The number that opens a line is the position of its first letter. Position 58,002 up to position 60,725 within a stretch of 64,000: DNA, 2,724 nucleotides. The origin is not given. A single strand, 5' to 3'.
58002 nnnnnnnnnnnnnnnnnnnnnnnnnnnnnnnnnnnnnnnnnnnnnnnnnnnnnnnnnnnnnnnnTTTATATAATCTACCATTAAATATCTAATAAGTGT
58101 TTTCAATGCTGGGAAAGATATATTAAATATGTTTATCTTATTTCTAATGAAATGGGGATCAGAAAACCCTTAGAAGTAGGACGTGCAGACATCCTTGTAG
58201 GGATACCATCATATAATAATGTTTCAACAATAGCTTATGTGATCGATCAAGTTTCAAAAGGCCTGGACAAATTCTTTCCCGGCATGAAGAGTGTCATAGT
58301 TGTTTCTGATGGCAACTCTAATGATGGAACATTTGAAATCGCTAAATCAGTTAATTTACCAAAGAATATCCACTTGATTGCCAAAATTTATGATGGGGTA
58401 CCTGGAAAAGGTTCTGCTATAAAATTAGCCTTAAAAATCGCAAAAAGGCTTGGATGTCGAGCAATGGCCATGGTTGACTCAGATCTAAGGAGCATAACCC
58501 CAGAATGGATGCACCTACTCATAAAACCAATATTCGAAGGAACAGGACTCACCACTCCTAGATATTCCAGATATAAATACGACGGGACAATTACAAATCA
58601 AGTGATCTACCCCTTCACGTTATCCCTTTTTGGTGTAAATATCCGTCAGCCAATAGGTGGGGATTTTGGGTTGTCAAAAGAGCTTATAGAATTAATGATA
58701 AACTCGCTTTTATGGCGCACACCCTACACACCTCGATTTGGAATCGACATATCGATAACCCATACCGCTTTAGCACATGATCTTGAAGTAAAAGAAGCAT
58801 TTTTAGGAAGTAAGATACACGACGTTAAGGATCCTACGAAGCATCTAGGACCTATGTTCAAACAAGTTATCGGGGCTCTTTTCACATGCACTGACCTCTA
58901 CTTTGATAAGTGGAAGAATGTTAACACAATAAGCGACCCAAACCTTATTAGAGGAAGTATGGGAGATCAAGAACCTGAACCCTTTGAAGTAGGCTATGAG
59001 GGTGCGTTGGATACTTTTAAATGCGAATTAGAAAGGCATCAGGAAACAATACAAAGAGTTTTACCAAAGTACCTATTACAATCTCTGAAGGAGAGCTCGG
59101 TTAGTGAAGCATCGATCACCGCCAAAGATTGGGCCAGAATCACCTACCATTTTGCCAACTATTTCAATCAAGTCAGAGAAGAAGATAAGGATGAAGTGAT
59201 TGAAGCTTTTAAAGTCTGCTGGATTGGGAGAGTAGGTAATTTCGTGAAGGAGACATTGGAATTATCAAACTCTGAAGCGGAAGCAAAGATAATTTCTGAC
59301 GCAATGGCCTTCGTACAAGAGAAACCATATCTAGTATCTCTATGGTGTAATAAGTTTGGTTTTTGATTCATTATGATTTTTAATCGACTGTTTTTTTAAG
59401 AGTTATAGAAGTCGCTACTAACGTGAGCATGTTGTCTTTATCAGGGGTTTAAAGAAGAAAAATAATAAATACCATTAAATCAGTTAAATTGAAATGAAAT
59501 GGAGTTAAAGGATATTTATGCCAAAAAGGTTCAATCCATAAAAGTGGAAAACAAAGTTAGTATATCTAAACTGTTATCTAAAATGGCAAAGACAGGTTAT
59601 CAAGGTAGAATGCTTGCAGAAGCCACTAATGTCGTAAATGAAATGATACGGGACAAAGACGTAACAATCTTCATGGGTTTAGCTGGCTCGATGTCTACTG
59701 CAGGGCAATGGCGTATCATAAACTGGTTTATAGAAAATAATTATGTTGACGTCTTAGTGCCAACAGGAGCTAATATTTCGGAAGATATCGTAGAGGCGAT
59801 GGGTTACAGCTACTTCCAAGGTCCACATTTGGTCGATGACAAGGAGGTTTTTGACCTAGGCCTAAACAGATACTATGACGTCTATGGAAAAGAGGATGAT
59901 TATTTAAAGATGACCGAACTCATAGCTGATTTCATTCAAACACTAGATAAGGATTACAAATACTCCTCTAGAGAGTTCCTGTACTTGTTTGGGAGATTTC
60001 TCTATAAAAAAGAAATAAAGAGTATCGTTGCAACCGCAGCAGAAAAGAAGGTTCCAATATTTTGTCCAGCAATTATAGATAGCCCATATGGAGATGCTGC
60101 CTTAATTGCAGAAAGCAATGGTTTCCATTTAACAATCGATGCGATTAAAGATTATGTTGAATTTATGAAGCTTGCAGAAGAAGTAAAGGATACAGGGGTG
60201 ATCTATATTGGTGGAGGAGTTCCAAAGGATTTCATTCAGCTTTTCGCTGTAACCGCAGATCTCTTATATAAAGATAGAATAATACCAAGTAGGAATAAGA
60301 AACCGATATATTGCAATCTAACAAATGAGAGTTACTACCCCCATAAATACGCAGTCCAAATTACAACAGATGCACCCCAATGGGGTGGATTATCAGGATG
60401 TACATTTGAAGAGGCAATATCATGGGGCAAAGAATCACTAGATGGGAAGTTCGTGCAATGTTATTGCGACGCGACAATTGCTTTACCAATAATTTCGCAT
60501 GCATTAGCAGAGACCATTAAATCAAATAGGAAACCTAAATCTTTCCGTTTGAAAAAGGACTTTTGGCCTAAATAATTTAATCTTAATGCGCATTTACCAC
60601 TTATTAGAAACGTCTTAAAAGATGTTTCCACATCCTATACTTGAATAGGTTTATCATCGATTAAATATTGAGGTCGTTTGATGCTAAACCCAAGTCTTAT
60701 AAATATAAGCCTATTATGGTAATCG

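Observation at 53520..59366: Five-gene cluster with two GpgS/MpgS-like GT-A synthases, a HAD phosphatase and two GT4 glycosyltransferases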

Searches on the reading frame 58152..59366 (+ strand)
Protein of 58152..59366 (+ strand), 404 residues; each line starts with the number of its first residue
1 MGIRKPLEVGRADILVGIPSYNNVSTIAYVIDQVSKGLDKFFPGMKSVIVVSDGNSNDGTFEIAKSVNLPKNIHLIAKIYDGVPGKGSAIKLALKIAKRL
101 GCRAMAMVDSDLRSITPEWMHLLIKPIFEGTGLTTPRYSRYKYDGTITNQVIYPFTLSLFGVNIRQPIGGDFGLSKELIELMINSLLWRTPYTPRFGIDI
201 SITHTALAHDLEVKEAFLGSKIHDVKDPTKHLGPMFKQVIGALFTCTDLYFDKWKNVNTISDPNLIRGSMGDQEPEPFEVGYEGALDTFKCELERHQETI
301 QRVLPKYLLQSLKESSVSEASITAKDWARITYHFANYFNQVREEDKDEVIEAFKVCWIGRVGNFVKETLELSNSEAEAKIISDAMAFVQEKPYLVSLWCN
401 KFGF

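Call 4: search_protein_families(library=ncbifam, proteins=[window:58152-59366:+], max_evalue=0.01)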
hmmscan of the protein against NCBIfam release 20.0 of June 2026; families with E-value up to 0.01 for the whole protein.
window:58152-59366:+ (404 aa): 5 families
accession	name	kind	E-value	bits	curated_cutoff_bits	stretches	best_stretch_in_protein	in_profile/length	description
NF010496.0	PRK13915.1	equivalog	1.5e-12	47.3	262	1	13-244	32-265/307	glucosyl-3-phosphoglycerate synthase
TIGR04182.1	glyco_TIGR04182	equivalog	9.4e-07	28.5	325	1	14-131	2-101/293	S-layer glycoprotein N-glycosyltransferase AglJ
TIGR03469.1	HpnB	hypoth_equivalog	0.0031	16.6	379.25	1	13-113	45-147/386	hopene-associated glycosyltransferase HpnB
TIGR04283.1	glyco_like_mftF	equivalog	0.0075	15.9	182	0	18-97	5-71/221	TIGR04283 family arsenosugar biosynthesis glycosyltransferase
NF041875.1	EPS_EpsD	equivalog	0.0094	15.4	370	0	16-78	3-62/325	exopolysaccharide biosynthesis glycosyltransferase EpsD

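Call 5: search_protein_families(library=pfam, proteins=[window:58152-59366:+], max_evalue=0.01)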
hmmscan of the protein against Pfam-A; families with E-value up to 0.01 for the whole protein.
window:58152-59366:+ (404 aa): 2 families
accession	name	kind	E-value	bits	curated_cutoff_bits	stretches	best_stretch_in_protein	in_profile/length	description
PF00535.33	Glycos_transf_2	-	3.9e-08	33.8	23.3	1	16-151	2-128/168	Glycosyl transferase family 2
PF21969.2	MGS_GT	-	0.00067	19.6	27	1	73-235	60-229/239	Mannosylglycerate synthase, GT domain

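Call 7: search_solved_structures(query=window:58152-59366:+, max_evalue=0.01, show_alignments=2)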
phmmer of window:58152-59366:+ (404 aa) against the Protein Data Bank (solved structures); distinct sequences matched with E-value up to 0.01: 10.
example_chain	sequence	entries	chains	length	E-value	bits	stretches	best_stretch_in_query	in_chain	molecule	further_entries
4y6n_A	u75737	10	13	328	2.1e-07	33.5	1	9-245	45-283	Glucosyl-3-phosphoglycerate synthase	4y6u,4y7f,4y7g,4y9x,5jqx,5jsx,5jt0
3e25_A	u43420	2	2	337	2.3e-07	33.3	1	9-245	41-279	Putative uncharacterized protein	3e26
4ddz_A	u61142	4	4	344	2.4e-07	33.2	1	9-245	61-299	GLUCOSYL-3-PHOSPHOGLYCERATE SYNTHASE (GpgS) | Glucosyl-3-phosphoglycerate synthase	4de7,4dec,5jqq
3ckj_A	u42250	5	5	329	7.4e-07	31.7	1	10-245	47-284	Putative uncharacterized protein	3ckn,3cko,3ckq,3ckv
7pdo_A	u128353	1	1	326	5e-05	25.6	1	10-245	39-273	Glucosyl-3-phosphoglycerate synthase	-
7p5l_A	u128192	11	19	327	5e-05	25.6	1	10-245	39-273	Glucosyl-3-phosphoglycerate synthase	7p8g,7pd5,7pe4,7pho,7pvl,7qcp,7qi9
3f1y_A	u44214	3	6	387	0.00011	24.5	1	14-135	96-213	Mannosyl-3-phosphoglycerate synthase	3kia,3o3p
2y4k_A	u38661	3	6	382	0.00053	22.3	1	62-225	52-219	MANNOSYLGLYCERATE SYNTHASE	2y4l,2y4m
2y4j_A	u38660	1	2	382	0.0013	21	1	62-223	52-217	MANNOSYLGLYCERATE SYNTHASE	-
2bo4_A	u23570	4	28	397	0.0014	20.8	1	62-223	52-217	MANNOSYLGLYCERATE SYNTHASE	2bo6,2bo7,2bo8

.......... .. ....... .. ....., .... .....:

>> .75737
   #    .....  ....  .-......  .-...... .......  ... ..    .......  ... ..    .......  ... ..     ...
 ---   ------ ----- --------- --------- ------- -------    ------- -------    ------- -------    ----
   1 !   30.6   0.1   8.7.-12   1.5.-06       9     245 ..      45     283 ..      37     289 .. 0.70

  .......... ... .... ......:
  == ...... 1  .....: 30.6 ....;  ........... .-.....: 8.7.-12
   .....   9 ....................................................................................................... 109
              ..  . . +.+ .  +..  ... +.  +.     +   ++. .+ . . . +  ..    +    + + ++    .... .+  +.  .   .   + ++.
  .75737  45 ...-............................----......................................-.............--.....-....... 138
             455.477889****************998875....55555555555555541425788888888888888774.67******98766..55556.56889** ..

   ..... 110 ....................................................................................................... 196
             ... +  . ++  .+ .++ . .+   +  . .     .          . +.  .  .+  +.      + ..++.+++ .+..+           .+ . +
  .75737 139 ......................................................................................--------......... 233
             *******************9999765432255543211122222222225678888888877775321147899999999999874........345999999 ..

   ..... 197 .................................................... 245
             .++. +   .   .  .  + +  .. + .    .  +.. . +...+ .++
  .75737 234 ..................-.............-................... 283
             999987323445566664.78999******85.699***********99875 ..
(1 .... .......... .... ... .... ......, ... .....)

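Call 15: find_homologous_proteins(query=window:58152-59366:+)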
Query window:58152-59366:+ (404 aa): 7974 proteins with E <= 0.001 among 8000 candidates; the best 120 are listed.
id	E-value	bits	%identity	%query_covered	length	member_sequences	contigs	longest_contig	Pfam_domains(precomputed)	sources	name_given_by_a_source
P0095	2.9e-273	924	100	100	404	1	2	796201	PF00535.33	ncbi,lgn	ncbi:MAG: glycosyltransferase [Nitrososphaeria archaeon]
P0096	4.6e-234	795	86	100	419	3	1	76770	PF00535.33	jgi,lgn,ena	-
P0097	9.8e-154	530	57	97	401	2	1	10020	PF00535.33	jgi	jgi:hypothetical protein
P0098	9.7e-150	517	57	97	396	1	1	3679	PF00535.33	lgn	-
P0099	5.0e-144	498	56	97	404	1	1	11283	PF00535.33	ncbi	ncbi:MAG: glycosyltransferase [Nitrososphaeria archaeon]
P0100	2.0e-142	493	54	96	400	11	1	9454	PF21969.3,PF00535.33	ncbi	ncbi:MAG: glycosyltransferase [Nitrososphaeria archaeon]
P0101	1.4e-141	490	54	96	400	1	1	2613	PF13641.13,PF00535.33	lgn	-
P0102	1.3e-140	487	55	96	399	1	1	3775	PF21969.3,PF00535.33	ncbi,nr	ncbi:MAG: glycosyltransferase [Nitrososphaeria archaeon]|nr:glycosyltransferase [Nitrososphaeria arc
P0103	2.3e-140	486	54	97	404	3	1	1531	PF00535.33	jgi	jgi:glycosyltransferase involved in cell wall biosynthesis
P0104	2.3e-140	486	54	96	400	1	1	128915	PF21969.3,PF00535.33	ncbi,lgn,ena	-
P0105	3.3e-135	469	53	97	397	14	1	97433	PF21969.3,PF00535.33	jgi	jgi:glycosyltransferase involved in cell wall biosynthesis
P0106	4.5e-135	469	53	96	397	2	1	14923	PF13641.13,PF21969.3,PF00535.33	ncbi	ncbi:MAG: glycosyltransferase [Nitrososphaeria archaeon]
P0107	1.6e-134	467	53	97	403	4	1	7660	PF13641.13,PF21969.3,PF00535.33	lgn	-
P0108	2.5e-125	437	51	97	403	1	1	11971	PF00535.33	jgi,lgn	jgi:hypothetical protein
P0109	1.9e-120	421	47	96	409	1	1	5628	PF21969.3,PF00535.33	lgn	-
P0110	2.8e-119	417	49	96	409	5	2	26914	PF21969.3,PF00535.33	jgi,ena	-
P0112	8.5e-118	412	49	97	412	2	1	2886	PF21969.3,PF00535.33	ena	-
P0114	9.5e-117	408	48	96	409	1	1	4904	PF21969.3,PF00535.33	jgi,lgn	jgi:hypothetical protein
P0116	3.8e-116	406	48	96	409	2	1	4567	PF21969.3,PF00535.33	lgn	-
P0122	4.2e-115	403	47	97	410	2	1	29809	PF21969.3,PF00535.33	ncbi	ncbi:MAG: glycosyltransferase [Candidatus Bathyarchaeia archaeon]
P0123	4.2e-115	403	48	98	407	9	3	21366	PF21969.3,PF00535.33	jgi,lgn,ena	-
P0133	5.6e-113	396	47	97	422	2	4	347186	PF21969.3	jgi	jgi:glycosyltransferase involved in cell wall biosynthesis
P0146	2.3e-111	391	46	98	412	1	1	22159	PF21969.3,PF00535.33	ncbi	-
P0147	2.6e-111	391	46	97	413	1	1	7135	-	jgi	jgi:glucosylglycerate synthase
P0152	4.4e-111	390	48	91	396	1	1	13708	PF21969.3,PF00535.33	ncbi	-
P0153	4.9e-111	390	46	97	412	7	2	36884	PF21969.3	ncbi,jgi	jgi:glycosyltransferase involved in cell wall biosynthesis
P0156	5.8e-111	389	46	97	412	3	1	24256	PF13641.13,PF21969.3,PF00535.33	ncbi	-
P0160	1.8e-110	388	47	96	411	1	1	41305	PF21969.3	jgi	jgi:glucosylglycerate synthase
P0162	2.4e-110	387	47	98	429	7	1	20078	PF21969.3,PF00535.33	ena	-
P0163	3.7e-110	387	46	95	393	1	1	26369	PF21969.3,PF00535.33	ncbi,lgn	-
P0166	4.8e-110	386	48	96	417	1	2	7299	PF21969.3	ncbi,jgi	jgi:hypothetical protein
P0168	7.3e-110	386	46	98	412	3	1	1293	PF21969.3,PF00535.33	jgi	jgi:glycosyltransferase involved in cell wall biosynthesis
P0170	1.3e-109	385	47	96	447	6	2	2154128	PF21969.3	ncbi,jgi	jgi:hypothetical protein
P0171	2.1e-109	384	46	96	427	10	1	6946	PF21969.3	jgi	-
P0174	3.0e-109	384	46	96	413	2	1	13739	PF21969.3,PF00535.33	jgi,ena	-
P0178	3.8e-109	383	46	96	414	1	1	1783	PF21969.3,PF00535.33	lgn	-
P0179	4.1e-109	383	46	97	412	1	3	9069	PF21969.3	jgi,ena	-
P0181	4.6e-109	383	47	96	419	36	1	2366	PF21969.3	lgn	-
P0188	2.3e-108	381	46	96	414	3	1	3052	PF21969.3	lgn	-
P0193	5.3e-108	380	48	96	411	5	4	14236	PF21969.3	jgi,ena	-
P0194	5.7e-108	380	46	96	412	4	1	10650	PF21969.3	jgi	jgi:hypothetical protein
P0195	6.1e-108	379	45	96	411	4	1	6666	PF21969.3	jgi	jgi:glycosyltransferase involved in cell wall biosynthesis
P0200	1.2e-107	378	48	96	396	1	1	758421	PF21969.3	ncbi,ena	-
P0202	1.5e-107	378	43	98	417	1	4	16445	PF21969.3,PF00535.33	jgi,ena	jgi:glycosyltransferase involved in cell wall biosynthesis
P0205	1.5e-107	378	43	98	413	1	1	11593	PF21969.3,PF00535.33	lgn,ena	-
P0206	1.8e-107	378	46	96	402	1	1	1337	PF21969.3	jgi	-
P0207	2.0e-107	378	48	96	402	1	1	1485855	PF21969.3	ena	-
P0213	3.6e-107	377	44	98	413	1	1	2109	PF21969.3,PF00535.33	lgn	-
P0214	4.5e-107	377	45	96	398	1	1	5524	PF21969.3,PF00535.33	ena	-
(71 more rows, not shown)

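Call 43: list_cluster_members(proteins=[P0147, P0160, P0170, P0200])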
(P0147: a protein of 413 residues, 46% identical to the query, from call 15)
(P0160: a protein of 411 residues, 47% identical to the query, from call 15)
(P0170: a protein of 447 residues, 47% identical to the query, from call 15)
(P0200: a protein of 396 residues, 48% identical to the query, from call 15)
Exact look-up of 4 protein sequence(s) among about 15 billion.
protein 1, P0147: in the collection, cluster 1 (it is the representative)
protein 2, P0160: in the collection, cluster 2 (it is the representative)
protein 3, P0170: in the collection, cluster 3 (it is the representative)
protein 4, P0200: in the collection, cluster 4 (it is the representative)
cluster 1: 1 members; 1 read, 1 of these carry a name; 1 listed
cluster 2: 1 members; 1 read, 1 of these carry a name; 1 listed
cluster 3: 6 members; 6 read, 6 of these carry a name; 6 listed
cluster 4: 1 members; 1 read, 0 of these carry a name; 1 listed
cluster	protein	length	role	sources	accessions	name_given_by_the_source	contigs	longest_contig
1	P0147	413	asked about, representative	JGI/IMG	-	glucosylglycerate synthase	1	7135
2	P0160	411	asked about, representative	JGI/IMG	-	glucosylglycerate synthase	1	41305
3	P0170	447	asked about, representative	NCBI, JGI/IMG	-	hypothetical protein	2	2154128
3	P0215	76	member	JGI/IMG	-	steroid 5-alpha reductase family enzyme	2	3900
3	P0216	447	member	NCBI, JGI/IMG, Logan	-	hypothetical protein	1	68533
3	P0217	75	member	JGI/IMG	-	steroid 5-alpha reductase family enzyme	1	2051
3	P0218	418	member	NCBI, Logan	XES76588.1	MAG: cell wall biosynthesis glycosyltransferase [Candidatus Bathyarchaeia archaeon]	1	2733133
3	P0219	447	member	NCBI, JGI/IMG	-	hypothetical protein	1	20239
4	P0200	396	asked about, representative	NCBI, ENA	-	-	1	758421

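Call 51: predict_structure(alignment_id=A2)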
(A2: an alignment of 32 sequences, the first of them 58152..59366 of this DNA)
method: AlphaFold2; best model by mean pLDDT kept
length: 404 residues; sequences in the alignment: 32
mean_pLDDT: 91.6   pTM: 0.92
mean pLDDT of the five models: 91.6, 91.6, 89.8, 89.0, 88.3
residues with pLDDT >= 90: 303; 70-90: 89; 50-70: 9; < 50: 3
segments of 3 or more residues with pLDDT < 50: none
pLDDT, mean of each block of 10 residues (from residue 1): 63 96 92 98 96 86 93 87 81 94 96 92 98 94 87 98 89 98 95 93 98 95 75 88 97 95 93 77 91 95 97 90 96 97 96 96 92 92 97 93 58
secondary structure, 60 per line:
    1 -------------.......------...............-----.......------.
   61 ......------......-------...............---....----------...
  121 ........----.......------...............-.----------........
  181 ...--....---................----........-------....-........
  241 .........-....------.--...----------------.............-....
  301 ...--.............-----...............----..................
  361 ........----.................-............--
elements in order: E14-20 H27-41 E47-53 H60-66 E73-78 H86-100 E104-107 H118-128 E133-139 H146-160 E173-175 H176-183 H186-189 H193-208 E213-220 H228-231 H233-249 H251-254 E264-266 H283-295 H297-303 H306-318 H324-338 H343-368 H373-389 H391-402

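Call 56: fold_search(model_id=the predicted structure, library=pdb)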
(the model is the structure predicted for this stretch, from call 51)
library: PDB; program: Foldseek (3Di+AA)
matches with E <= 10: 1215; with E <= 0.001: 208
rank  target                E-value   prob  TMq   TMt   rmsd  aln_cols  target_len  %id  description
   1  2y4j_B                3.6e-16  1.00  0.69  0.73   5.1       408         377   17  MANNOSYLGLYCERATE SYNTHASE IN COMPLEX WITH LACTATE (released 2011-02-02)
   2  2y4j_A                4.0e-16  1.00  0.69  0.74   5.2       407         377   16  MANNOSYLGLYCERATE SYNTHASE IN COMPLEX WITH LACTATE (released 2011-02-02)
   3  2bo4_A                5.1e-16  1.00  0.71  0.75   4.6       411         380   16  Dissection of mannosylglycerate synthase: an archetypal mannosyltransferase (released 2005-06-06)
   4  2y4k_A                7.7e-16  1.00  0.73  0.77   4.3       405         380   16  MANNOSYLGLYCERATE SYNTHASE IN COMPLEX WITH MG-GDP (released 2011-02-02)
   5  2y4m_A                1.3e-15  1.00  0.71  0.76   4.5       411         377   16  MANNOSYLGLYCERATE SYNTHASE IN COMPLEX WITH GDP-Mannose (released 2011-02-02)
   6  2y4k_B                1.5e-15  1.00  0.69  0.73   4.9       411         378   17  MANNOSYLGLYCERATE SYNTHASE IN COMPLEX WITH MG-GDP (released 2011-02-02)
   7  2bo7_A                7.6e-15  1.00  0.71  0.76   4.4       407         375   17  DISSECTION OF MANNOSYLGLYCERATE SYNTHASE: AN ARCHETYPAL MANNOSYLTRANSFERASE (released 2005-06-06)
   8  2y4l_B                3.1e-14  1.00  0.71  0.76   4.4       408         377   16  MANNOSYLGLYCERATE SYNTHASE IN COMPLEX WITH Manganese and GDP (released 2011-02-02)
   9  7pho_A                2.7e-11  1.00  0.46  0.61   3.6       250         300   24  Crystal structure of Mycobacterium hassiacum glucosyl-3-phosphoglycerate synthase at pH 7.1 in complex with 4-hydroxyb (released 2023-03-01)
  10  7p5l_A                2.7e-11  1.00  0.46  0.63   3.6       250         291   24  Crystal structure of Mycobacterium hassiacum glucosyl-3-phosphoglycerate synthase at pH 7.1 - apo form (released 2023-01-18)
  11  7p8g                  2.9e-11  1.00  0.46  0.60   3.6       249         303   24  Crystal structure of Mycobacterium hassiacum glucosyl-3-phosphoglycerate synthase at pH 5.5 - apo form (released 2023-01-25)
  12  7pd5                  4.1e-11  1.00  0.46  0.60   3.5       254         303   23  Crystal structure of Mycobacterium hassiacum glucosyl-3-phosphoglycerate synthase at pH 5.5 in complex with 4-aminobenzo (released 2023-02-15)
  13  7pdo                  4.3e-11  1.00  0.46  0.61   3.5       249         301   24  Crystal structure of Mycobacterium hassiacum glucosyl-3-phosphoglycerate synthase at pH 5.5 in complex with UDP (released 2023-02-15)
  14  7qoq_A                5.6e-11  1.00  0.45  0.60   3.6       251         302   24  Crystal structure of Mycobacterium hassiacum glucosyl-3-phosphoglycerate synthase at pH 8.5 in complex with UMP and Ma (released 2023-01-18)
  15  5jqx_C                5.9e-11  1.00  0.46  0.65   3.4       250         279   25  Crystal structure of glucosyl-3-phosphoglycerate synthase from Mycobacterium tuberculosis in complex with phosphoglyce (released 2017-05-24)
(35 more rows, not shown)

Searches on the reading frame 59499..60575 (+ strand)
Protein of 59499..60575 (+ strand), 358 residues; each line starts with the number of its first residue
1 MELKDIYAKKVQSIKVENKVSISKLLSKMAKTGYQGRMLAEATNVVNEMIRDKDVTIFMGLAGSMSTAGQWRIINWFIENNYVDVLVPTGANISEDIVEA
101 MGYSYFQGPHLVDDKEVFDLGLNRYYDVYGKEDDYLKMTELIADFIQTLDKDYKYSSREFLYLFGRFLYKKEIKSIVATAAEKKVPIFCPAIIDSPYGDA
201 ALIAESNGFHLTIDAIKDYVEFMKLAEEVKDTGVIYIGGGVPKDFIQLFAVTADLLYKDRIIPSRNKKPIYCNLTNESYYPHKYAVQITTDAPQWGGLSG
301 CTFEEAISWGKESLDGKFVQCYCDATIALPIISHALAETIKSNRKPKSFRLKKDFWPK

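Call 4: search_protein_families(library=ncbifam, proteins=[window:59499-60575:+], max_evalue=0.01)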
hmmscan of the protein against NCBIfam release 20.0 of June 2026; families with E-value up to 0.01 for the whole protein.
window:59499-60575:+ (358 aa): 7 families
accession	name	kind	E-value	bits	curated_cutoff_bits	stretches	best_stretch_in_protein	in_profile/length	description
NF002006.0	PRK00805.1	equivalog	8.9e-130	432.4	434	1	5-350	5-332/338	deoxyhypusine synthase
TIGR00321.1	dhys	equivalog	2.4e-85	286.5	304.25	1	10-336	1-299/301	deoxyhypusine synthase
NF002630.0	PRK02301.1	equivalog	5.8e-76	255.8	364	2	7-247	10-247/318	deoxyhypusine synthase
NF002699.1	PRK02492.1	equivalog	2.8e-70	236.8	500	1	5-349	2-333/338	1,9-bis(guanidino)-5-aza-nonane synthase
NF001980.1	PRK00770.1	equivalog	3.1e-55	187.7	450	2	12-247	2-247/350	homospermidine biosynthesis protein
NF003052.1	PRK03971.1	equivalog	7.2e-50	170.1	380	2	4-246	13-268/334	deoxyhypusine synthase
NF002294.1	PRK01221.1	equivalog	1.7e-49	168.8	350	2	11-246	1-236/300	deoxyhypusine synthase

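Call 5: search_protein_families(library=pfam, proteins=[window:59499-60575:+], max_evalue=0.01)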
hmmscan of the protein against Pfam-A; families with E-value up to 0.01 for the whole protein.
window:59499-60575:+ (358 aa): 1 family
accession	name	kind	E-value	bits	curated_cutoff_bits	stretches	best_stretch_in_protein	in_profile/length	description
PF01916.23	DS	-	1.6e-90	303.7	27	1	24-335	1-287/288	Deoxyhypusine synthase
